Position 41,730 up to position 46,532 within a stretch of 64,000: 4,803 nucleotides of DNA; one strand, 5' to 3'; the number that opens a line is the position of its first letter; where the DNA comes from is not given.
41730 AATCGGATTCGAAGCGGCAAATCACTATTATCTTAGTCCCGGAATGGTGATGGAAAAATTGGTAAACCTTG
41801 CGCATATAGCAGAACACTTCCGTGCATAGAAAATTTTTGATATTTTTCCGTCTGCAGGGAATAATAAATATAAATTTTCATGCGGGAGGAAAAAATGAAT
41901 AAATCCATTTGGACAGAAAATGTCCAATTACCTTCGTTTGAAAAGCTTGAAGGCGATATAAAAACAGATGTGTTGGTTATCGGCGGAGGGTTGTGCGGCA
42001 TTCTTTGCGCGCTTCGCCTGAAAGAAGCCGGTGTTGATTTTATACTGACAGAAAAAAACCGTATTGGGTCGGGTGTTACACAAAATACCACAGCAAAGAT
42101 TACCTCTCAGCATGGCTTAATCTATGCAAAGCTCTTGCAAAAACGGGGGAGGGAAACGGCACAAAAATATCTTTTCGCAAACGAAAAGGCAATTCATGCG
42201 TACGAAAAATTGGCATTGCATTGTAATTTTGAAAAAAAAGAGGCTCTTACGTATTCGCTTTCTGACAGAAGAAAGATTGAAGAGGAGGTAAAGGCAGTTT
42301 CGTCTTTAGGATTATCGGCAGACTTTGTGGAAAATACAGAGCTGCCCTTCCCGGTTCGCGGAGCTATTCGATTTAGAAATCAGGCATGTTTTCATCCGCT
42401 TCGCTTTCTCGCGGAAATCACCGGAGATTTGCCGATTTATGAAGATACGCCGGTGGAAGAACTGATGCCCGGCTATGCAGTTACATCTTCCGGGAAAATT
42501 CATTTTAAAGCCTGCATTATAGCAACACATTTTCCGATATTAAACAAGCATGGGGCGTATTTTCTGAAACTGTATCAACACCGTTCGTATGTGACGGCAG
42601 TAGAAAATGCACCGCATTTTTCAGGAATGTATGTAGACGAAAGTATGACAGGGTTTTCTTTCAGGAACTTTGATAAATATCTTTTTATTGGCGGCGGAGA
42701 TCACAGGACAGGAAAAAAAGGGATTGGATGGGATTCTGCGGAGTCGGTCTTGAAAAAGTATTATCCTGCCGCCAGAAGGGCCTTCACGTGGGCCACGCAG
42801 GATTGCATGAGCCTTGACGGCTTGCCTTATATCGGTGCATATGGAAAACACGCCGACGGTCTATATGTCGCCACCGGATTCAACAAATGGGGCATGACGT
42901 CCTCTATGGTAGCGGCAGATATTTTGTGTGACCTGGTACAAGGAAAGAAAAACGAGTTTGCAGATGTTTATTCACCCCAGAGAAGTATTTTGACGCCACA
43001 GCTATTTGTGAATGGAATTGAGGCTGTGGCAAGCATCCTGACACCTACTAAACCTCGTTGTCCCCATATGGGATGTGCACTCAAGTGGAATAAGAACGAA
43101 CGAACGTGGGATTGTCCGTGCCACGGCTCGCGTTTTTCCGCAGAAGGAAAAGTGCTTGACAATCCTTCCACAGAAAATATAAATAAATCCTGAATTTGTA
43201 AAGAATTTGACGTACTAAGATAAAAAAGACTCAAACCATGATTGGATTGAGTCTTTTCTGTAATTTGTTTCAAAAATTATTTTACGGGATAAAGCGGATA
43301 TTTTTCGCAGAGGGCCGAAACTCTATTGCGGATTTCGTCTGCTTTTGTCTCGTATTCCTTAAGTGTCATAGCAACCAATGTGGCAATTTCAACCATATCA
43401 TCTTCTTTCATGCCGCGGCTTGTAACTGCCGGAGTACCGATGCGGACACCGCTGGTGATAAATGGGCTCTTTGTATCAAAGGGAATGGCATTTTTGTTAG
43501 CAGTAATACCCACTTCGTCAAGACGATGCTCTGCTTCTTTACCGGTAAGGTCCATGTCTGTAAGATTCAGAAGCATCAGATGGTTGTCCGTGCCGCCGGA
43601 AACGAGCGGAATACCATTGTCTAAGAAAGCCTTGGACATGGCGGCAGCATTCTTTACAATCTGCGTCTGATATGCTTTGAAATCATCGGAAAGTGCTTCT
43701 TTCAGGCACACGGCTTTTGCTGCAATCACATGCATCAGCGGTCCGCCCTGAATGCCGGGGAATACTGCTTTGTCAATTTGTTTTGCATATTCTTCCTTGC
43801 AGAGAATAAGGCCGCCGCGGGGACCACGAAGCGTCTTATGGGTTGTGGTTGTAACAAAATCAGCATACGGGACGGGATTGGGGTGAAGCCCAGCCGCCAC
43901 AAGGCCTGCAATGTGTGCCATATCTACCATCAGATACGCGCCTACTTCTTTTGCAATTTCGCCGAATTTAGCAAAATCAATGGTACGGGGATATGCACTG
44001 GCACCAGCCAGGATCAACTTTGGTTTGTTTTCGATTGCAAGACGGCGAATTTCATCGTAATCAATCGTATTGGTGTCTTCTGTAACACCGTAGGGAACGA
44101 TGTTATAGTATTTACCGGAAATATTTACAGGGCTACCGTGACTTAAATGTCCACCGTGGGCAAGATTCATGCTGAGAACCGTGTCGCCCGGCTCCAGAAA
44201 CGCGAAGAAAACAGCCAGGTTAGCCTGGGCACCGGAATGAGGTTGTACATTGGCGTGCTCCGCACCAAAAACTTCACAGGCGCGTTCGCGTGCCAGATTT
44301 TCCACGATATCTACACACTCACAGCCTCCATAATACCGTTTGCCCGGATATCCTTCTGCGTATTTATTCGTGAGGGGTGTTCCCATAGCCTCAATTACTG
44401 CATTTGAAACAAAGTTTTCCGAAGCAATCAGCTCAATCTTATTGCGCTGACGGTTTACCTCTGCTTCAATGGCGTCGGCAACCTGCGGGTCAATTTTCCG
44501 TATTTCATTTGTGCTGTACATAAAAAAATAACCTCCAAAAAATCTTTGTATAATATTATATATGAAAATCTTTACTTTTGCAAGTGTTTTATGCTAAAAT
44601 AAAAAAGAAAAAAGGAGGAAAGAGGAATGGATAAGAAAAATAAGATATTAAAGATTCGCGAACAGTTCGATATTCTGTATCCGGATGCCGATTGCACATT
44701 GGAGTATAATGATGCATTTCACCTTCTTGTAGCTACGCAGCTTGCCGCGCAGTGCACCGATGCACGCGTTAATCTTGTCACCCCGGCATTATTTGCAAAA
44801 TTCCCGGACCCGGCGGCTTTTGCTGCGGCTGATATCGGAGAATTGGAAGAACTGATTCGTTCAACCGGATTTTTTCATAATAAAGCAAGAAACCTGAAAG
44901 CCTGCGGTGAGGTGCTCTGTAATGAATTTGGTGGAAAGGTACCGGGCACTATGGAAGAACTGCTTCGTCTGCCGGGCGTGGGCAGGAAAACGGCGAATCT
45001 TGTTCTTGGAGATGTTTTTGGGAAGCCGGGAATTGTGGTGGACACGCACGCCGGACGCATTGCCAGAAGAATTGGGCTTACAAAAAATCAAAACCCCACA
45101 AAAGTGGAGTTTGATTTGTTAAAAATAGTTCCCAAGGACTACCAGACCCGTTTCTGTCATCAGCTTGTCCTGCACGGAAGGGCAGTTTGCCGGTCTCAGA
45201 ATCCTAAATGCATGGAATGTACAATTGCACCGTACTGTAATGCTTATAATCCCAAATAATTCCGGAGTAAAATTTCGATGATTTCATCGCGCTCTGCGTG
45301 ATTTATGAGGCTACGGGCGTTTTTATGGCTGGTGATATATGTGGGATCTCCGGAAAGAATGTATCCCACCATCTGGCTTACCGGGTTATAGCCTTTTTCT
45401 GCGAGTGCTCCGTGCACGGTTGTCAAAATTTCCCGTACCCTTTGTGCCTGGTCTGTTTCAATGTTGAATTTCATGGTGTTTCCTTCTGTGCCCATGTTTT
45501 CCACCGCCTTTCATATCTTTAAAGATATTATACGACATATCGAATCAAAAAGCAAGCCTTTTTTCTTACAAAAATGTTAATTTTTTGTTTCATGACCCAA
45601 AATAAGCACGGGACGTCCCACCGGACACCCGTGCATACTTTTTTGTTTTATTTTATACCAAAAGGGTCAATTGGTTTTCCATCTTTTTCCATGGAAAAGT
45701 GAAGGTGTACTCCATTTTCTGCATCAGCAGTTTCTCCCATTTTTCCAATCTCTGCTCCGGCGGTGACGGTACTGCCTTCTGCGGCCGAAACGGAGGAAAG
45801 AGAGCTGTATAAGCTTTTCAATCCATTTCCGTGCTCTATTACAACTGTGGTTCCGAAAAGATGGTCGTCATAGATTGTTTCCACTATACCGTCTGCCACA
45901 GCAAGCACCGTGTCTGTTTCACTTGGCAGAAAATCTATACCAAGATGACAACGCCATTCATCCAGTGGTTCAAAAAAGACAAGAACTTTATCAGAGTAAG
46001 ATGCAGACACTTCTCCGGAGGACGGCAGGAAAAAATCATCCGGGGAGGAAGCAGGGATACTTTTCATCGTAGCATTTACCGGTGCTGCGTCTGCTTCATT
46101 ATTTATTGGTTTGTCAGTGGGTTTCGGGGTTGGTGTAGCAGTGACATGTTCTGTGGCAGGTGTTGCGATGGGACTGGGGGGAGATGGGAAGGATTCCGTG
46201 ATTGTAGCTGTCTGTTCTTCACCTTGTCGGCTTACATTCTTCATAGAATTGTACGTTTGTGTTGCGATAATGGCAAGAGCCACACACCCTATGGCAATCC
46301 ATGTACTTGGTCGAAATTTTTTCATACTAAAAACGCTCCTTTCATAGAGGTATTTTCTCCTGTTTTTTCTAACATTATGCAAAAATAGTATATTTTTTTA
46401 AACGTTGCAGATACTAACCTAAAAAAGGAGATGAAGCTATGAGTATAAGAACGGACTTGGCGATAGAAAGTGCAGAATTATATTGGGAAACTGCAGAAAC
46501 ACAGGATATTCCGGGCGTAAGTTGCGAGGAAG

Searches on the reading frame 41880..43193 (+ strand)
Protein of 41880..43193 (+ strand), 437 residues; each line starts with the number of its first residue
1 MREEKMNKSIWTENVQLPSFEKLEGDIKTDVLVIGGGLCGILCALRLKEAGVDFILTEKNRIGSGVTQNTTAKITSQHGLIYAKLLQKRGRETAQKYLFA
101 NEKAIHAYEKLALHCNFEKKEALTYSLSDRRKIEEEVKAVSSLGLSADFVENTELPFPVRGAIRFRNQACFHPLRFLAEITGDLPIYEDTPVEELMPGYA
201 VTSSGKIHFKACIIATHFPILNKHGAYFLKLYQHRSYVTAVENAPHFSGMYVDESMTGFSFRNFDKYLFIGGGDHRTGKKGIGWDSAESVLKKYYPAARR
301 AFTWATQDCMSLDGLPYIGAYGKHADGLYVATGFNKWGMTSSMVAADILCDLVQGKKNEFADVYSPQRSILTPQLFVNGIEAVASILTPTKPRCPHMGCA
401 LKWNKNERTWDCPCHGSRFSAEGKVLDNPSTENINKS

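Call 38: search_protein_families(library=pfam, proteins=[window:41880-43193:+], max_evalue=0.00001)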
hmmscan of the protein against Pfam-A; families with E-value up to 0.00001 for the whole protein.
window:41880-43193:+ (437 aa): 2 families
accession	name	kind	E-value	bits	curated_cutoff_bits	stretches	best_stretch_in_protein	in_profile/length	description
PF01266.30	DAO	-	2.3e-33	116.6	27.9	1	30-352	1-353/353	FAD dependent oxidoreductase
PF00355.32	Rieske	-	7.1e-09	35.9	20.3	1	391-435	40-85/88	Rieske [2Fe-2S] domain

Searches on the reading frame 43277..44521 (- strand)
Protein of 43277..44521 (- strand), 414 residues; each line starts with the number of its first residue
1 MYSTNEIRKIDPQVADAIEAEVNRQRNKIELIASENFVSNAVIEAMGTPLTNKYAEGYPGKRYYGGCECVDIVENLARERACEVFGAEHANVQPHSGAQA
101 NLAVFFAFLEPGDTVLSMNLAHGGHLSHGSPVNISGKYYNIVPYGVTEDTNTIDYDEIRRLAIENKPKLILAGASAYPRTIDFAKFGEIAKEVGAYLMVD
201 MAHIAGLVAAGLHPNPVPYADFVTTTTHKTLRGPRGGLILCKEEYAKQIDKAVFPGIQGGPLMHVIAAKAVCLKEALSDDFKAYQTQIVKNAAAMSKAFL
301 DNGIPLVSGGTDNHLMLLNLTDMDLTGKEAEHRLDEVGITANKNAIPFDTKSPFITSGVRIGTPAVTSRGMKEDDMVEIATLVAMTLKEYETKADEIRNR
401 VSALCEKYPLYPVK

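Call 38: search_protein_families(library=pfam, proteins=[window:43277-44521:-], max_evalue=0.00001)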
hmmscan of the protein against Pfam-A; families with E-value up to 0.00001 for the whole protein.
window:43277-44521:- (414 aa): 3 families
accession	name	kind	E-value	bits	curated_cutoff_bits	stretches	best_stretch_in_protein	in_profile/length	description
PF00464.25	SHMT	-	9.8e-175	581.3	27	1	8-382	2-398/399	Serine hydroxymethyltransferase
PF00155.27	Aminotran_1_2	-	3.3e-10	40.1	19.7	1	77-369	47-352/361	Aminotransferase class I and II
PF01212.27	Beta_elim_lyase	-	4.3e-07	30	27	1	78-341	38-272/288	Beta-eliminating lyase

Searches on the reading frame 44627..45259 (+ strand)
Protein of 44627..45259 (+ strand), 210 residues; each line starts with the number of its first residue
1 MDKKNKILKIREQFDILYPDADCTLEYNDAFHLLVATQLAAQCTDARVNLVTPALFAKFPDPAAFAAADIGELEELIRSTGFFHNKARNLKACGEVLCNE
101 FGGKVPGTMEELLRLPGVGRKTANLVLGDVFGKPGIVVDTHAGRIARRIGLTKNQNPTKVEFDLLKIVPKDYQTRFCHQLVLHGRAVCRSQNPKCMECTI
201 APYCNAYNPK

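Call 38: search_protein_families(library=pfam, proteins=[window:44627-45259:+], max_evalue=0.00001)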
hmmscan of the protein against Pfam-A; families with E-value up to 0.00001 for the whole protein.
window:44627-45259:+ (210 aa): 2 families
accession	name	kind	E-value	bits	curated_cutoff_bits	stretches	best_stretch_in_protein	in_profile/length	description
PF00730.31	HhH-GPD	-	4e-23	82.3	26.2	1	36-170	2-108/108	HhH-GPD superfamily base excision DNA repair protein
PF00633.29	HHH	-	1.5e-08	34.5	24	1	101-127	2-28/30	Helix-hairpin-helix motif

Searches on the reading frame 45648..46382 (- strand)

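Call 38: search_protein_families(library=pfam, proteins=[window:45648-46382:-], max_evalue=0.00001)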
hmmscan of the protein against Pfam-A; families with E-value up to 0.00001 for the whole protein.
window:45648-46382:- (244 aa): 1 family
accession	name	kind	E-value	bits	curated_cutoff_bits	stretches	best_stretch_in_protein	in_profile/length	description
PF01551.29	Peptidase_M23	-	1.5e-24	86.4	28.7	1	145-240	2-96/96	Peptidase family M23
